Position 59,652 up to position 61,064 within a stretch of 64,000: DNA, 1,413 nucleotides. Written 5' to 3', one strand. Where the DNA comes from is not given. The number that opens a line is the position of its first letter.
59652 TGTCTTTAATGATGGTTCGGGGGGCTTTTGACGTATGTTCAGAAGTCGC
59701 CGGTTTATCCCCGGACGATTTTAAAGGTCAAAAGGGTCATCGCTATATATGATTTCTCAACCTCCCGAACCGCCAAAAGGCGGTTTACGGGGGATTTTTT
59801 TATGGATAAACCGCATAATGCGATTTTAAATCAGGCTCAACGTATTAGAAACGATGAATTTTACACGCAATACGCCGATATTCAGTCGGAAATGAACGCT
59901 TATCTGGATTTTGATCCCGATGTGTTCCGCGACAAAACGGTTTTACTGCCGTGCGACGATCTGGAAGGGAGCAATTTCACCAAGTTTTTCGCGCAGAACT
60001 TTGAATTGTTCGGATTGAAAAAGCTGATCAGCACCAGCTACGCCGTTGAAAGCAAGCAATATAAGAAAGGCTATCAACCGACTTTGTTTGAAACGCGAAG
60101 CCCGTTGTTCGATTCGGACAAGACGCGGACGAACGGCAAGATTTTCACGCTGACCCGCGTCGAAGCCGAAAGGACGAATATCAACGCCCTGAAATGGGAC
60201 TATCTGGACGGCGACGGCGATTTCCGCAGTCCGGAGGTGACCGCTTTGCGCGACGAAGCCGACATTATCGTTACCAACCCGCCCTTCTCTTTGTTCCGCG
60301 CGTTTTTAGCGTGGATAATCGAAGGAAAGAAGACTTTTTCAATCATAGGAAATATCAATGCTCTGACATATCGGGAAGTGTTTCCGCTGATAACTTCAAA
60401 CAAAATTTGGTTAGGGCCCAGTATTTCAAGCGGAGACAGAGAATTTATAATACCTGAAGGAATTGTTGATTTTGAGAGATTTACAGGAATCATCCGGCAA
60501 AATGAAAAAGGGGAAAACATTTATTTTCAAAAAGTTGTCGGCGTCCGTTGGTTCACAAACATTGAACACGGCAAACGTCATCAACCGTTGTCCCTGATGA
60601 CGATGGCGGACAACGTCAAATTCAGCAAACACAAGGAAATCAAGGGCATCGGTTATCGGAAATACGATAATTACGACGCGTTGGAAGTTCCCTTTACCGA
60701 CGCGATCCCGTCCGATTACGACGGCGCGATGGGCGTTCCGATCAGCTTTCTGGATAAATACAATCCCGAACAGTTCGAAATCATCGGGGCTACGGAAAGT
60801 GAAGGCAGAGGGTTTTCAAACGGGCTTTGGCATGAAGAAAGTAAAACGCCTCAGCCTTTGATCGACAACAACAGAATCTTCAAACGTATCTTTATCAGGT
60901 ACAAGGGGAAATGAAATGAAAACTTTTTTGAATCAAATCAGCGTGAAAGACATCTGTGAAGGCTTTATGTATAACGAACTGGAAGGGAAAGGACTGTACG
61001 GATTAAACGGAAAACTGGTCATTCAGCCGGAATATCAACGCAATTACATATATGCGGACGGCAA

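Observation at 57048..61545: A roughly 4.4 kb AT-rich cargo segment flanked by imperfect 53 bp direct repeats, the right one being the 3' end of the flavodoxin gene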

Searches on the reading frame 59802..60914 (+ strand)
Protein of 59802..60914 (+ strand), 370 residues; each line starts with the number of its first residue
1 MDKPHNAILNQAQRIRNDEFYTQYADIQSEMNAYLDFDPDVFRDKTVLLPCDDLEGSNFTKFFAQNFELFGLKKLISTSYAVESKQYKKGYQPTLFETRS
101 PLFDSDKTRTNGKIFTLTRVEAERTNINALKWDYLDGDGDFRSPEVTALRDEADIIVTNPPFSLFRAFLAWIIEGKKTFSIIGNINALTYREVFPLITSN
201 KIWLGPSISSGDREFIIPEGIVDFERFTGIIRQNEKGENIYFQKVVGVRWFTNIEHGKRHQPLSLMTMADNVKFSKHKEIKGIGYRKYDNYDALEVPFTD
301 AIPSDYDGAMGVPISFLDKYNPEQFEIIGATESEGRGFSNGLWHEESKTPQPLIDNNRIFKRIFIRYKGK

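Call 11: search_protein_families(library=pfam, proteins=[window:59802-60914:+], max_evalue=0.01)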
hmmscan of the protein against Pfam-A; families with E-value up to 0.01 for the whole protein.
window:59802-60914:+ (370 aa): 1 family
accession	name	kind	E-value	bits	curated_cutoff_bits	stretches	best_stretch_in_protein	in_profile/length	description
PF13651.11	EcoRI_methylase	-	5.5e-114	381.5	26.4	1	9-368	2-345/345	Adenine-specific methyltransferase EcoRI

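Call 44: find_homologous_proteins(query=window:59802-60914:+, max_evalue=1e-60)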
Query window:59802-60914:+ (370 aa): 8000 proteins with E <= 1e-60 among 8000 candidates; the best 120 are listed.
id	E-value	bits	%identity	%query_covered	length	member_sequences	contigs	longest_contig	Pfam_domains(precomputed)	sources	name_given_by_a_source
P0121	4.4e-241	817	96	100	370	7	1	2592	PF13651.12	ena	-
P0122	2.3e-188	644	76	98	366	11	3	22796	PF13651.12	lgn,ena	-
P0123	5.5e-188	643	79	99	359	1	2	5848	PF13651.12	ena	-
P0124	1.7e-185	634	78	99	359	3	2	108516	PF13651.12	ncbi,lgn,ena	-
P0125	2.0e-185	634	79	99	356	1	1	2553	PF13651.12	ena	-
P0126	2.3e-185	634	75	98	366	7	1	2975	PF13651.12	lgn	-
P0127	8.7e-185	632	79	99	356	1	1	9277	PF13651.12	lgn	-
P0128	4.4e-178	610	76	99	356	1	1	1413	PF13651.12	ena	-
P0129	1.2e-163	563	69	98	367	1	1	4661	PF13651.12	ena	-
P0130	3.4e-162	558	67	98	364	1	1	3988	PF13651.12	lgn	-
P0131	7.7e-162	557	67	98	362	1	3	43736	PF13651.12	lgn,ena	-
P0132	4.4e-161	554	61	96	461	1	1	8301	PF13651.12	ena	-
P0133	3.4e-160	551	64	98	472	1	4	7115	PF13651.12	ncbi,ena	-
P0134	7.1e-160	550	67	98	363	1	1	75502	PF13651.12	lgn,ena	-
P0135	8.9e-160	550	67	98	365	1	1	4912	PF13651.12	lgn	-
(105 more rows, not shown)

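Call 45: find_encoding_contigs(protein=P0121, flank=10000, max_places=3)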
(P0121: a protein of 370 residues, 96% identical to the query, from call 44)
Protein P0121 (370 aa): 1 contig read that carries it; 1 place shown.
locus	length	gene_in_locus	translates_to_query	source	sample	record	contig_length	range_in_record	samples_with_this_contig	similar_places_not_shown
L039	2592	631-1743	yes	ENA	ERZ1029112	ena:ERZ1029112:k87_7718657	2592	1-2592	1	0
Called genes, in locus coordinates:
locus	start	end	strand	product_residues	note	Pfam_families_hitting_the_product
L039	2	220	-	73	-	?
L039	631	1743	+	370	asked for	PF13651:EcoRI_methylase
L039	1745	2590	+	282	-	?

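Call 46: find_encoding_contigs(protein=P0124, flank=8000, max_places=2)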
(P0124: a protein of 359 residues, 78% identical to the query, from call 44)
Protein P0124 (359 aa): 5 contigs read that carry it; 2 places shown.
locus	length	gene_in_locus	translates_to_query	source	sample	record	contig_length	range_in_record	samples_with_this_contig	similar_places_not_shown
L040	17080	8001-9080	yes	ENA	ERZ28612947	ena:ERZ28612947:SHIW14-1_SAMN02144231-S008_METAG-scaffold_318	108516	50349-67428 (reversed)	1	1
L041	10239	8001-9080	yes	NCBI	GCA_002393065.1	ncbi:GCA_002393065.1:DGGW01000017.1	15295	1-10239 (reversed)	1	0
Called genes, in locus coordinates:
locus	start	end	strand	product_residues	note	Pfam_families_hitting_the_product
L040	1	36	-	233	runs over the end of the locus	PF06835:LptC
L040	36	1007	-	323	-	PF01380:SIS, PF00571:CBS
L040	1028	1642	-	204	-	PF01612:DNA_pol_A_exo1, PF13482:RNase_H_2 (faint)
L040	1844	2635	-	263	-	PF02673:BacA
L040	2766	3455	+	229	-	PF02798:GST_N (weak), PF13417:GST_N_3, PF13409:GST_N_2, PF00043:GST_C (faint), PF13410:GST_C_2 (faint)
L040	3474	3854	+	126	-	-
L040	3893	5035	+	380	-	PF13439:Glyco_transf_4, PF13579:Glyco_trans_4_4, PF00534:Glycos_transf_1, PF13692:Glyco_trans_1_4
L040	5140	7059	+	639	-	PF02824:TGS, PF07973:tRNA_SAD, PF00587:tRNA-synt_2b, PF03129:HGTP_anticodon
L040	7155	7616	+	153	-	PF05198:IF3_N, PF00707:IF3_C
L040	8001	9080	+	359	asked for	PF13651:EcoRI_methylase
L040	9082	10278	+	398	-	PF03235:GmrSD_N, PF01844:HNH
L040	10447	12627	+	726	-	PF00580:UvrD-helicase, PF13245:AAA_19, PF13604:AAA_30 (faint), PF01443:Viral_helicase1 (faint), PF13361:UvrD_C, PF13538:UvrD_C_2 (faint)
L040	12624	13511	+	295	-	PF06325:PrmA, PF01135:PCMT, PF13489:Methyltransf_23 (weak), PF02475:TRM5-TYW2_MTfase (weak), PF05175:MTS, PF13847:Methyltransf_31 (weak), PF13649:Methyltransf_25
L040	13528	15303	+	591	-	PF01321:Creatinase_N, PF16189:Creatinase_N_2, PF00557:Peptidase_M24, PF16188:Peptidase_M24_C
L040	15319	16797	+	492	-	PF02386:TrkH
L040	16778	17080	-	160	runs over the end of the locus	-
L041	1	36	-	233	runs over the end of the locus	PF06835:LptC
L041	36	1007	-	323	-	PF01380:SIS, PF00571:CBS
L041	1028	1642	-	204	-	PF01612:DNA_pol_A_exo1, PF13482:RNase_H_2 (faint)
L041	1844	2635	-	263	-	PF02673:BacA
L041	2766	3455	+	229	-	PF02798:GST_N (weak), PF13417:GST_N_3, PF13409:GST_N_2, PF00043:GST_C (faint), PF13410:GST_C_2 (faint)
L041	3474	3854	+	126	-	-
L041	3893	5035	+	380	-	PF13439:Glyco_transf_4, PF13579:Glyco_trans_4_4, PF00534:Glycos_transf_1, PF13692:Glyco_trans_1_4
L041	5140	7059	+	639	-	PF02824:TGS, PF07973:tRNA_SAD, PF00587:tRNA-synt_2b, PF03129:HGTP_anticodon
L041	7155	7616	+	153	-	PF05198:IF3_N, PF00707:IF3_C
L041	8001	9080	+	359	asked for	PF13651:EcoRI_methylase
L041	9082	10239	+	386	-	?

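Call 54: find_encoding_contigs(protein=P0122, flank=6000, max_places=4)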
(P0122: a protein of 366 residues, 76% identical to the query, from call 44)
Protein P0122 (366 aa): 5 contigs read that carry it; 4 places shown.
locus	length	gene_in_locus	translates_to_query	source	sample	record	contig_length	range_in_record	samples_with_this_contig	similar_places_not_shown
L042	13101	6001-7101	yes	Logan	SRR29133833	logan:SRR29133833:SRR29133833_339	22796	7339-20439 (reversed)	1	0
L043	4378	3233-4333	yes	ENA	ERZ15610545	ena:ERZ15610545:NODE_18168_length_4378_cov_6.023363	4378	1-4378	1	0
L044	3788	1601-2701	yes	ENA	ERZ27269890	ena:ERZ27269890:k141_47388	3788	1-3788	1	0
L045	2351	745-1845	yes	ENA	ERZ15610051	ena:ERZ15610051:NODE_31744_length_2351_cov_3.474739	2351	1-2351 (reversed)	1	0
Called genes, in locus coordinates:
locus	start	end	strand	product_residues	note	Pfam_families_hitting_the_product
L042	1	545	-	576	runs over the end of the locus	PF03717:PBP_dimer, PF00905:Transpeptidase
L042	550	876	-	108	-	-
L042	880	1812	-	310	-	PF01795:Methyltransf_5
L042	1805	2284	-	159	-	PF02381:MraZ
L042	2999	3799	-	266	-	PF00702:Hydrolase (faint), PF08282:Hydrolase_3, PF05116:S6PP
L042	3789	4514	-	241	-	PF01510:Amidase_2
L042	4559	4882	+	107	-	PF13146:TRL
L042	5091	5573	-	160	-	-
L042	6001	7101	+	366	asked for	PF13651:EcoRI_methylase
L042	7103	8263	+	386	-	PF03235:GmrSD_N, PF01844:HNH (weak)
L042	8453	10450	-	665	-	PF02518:HATPase_c, PF00204:DNA_gyraseB, PF01751:Toprim, PF00986:DNA_gyraseB_C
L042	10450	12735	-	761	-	PF09972:DUF2207, PF20990:DUF2207_C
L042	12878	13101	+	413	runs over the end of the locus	PF00389:2-Hacid_dh, PF03446:NAD_binding_2 (faint), PF02826:2-Hacid_dh_C, PF01842:ACT (weak), PF22629:ACT_AHAS_ss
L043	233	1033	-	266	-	PF00702:Hydrolase (faint), PF08282:Hydrolase_3, PF05116:S6PP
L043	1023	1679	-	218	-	PF01510:Amidase_2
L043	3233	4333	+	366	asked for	PF13651:EcoRI_methylase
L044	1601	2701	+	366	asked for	PF13651:EcoRI_methylase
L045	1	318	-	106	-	?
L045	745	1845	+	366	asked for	PF13651:EcoRI_methylase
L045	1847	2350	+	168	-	?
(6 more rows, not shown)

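Call 55: find_encoding_contigs(protein=P0131, flank=6000, max_places=4)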
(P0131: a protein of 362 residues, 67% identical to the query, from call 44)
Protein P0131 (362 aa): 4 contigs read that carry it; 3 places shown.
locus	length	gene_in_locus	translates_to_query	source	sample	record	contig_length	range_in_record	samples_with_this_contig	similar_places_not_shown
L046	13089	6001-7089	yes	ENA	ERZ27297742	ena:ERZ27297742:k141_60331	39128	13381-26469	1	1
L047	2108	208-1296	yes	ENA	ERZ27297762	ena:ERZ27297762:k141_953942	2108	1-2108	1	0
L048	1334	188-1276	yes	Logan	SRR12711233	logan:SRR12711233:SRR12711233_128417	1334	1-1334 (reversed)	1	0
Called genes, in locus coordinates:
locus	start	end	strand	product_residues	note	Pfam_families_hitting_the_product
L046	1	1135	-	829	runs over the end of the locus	PF01588:tRNA_bind, PF03483:B3_4, PF03484:B5, PF17759:tRNA_synthFbeta, PF03147:FDX-ACB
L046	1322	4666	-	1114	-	PF22590:Cas3-like_C_2 (faint), PF17757:UvrB_inter, PF02559:CarD_TRCF_RID, PF00270:DEAD, PF04851:ResIII, PF00271:Helicase_C, PF03461:TRCF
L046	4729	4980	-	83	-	-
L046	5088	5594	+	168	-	-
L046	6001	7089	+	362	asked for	PF13651:EcoRI_methylase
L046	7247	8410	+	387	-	PF03235:GmrSD_N, PF01844:HNH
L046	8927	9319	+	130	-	-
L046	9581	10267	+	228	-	PF14386:DUF4417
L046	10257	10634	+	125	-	-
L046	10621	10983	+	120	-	-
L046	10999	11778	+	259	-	-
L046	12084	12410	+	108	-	-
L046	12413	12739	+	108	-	-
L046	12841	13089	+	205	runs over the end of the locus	PF02525:Flavodoxin_2 (weak), PF03358:FMN_red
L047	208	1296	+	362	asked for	PF13651:EcoRI_methylase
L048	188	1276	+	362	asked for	PF13651:EcoRI_methylase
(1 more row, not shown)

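Call 63: search_protein_families(library=padloc, proteins=[window:59802-60914:+, L040:9082-10278:+], max_evalue=0.001)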
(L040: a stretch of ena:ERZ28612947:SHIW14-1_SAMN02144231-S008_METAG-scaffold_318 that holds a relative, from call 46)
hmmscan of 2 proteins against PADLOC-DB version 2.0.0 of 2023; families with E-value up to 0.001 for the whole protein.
window:59802-60914:+ (370 aa): 1 family
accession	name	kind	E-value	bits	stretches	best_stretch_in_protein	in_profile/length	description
PDLC03297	MTase_II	-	1.8e-85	285.3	1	3-368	4-328/332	Type II methyltransferase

L040:9082-10278:+ (398 aa): 10 families
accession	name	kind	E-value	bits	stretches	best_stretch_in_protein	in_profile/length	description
PDLC03418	REase_II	-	9.3e-93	309.3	1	4-385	4-371/372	Type II restriction enzyme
PDLC03877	NsnA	-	6.4e-31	106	1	32-175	63-213/385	-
PDLC04027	PD-T4-2_A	-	1.8e-14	51.6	1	31-198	49-228/363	-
PDLC04154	HEC-06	-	8e-06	22.8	1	36-125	25-119/569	-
PDLC02687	Orf5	-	6.8e-05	19.8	0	38-97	21-86/543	Orf5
PDLC04157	HEC-06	-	0.0001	19.1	1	38-103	26-95/558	-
PDLC04151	HEC-05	-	0.00011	19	0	74-103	110-139/600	-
PDLC04153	HEC-05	-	0.00012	18.4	0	30-75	17-60/621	-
PDLC04150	HEC-05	-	0.0007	16.5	0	38-76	25-62/583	-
PDLC04155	HEC-06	-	0.00082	16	0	37-91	23-84/562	-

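Call 82: search_dna_similar(query=L040:9082-10278:+, collection=phages, mode=protein, max_evalue=1e-10, max_rows=8)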
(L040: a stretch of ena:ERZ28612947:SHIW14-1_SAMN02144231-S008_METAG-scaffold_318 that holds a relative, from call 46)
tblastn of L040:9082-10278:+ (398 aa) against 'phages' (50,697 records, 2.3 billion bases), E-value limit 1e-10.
Records with a match: 5; places in all: 5; records where one place covers at least 80% of the query: 4.
Best place of each record, by identity: 60-80% 3; <60% 2.
By first word of the organism name: Flavobacterium 2; Bacteriophage 2; Staphylococcus 1.
By host as written in the record: Flavobacterium sp. LMO6 2; - 2; Staphylococcus aureus 1.
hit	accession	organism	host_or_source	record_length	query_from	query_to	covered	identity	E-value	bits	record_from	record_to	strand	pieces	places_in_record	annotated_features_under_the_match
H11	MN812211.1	Flavobacterium phage vB_FspS_laban6-1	Flavobacterium sp. LMO6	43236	8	385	95%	72.8%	0e+0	600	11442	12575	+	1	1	HNH endonuclease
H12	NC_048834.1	Flavobacterium phage vB_FspS_laban6-1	Flavobacterium sp. LMO6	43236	8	385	95%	72.8%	0e+0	600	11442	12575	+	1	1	DUF262 domain-containing protein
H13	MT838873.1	Bacteriophage sp.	human fecal samples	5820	3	385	96%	62.4%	2e-165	513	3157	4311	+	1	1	record has no annotation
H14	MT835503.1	Bacteriophage sp.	human fecal samples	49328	1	385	97%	38.7%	1e-83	284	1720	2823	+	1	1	record has no annotation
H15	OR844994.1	Staphylococcus phage SA 1306 Kay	Staphylococcus aureus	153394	151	385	59%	48.3%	2e-51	227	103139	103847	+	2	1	record has no annotation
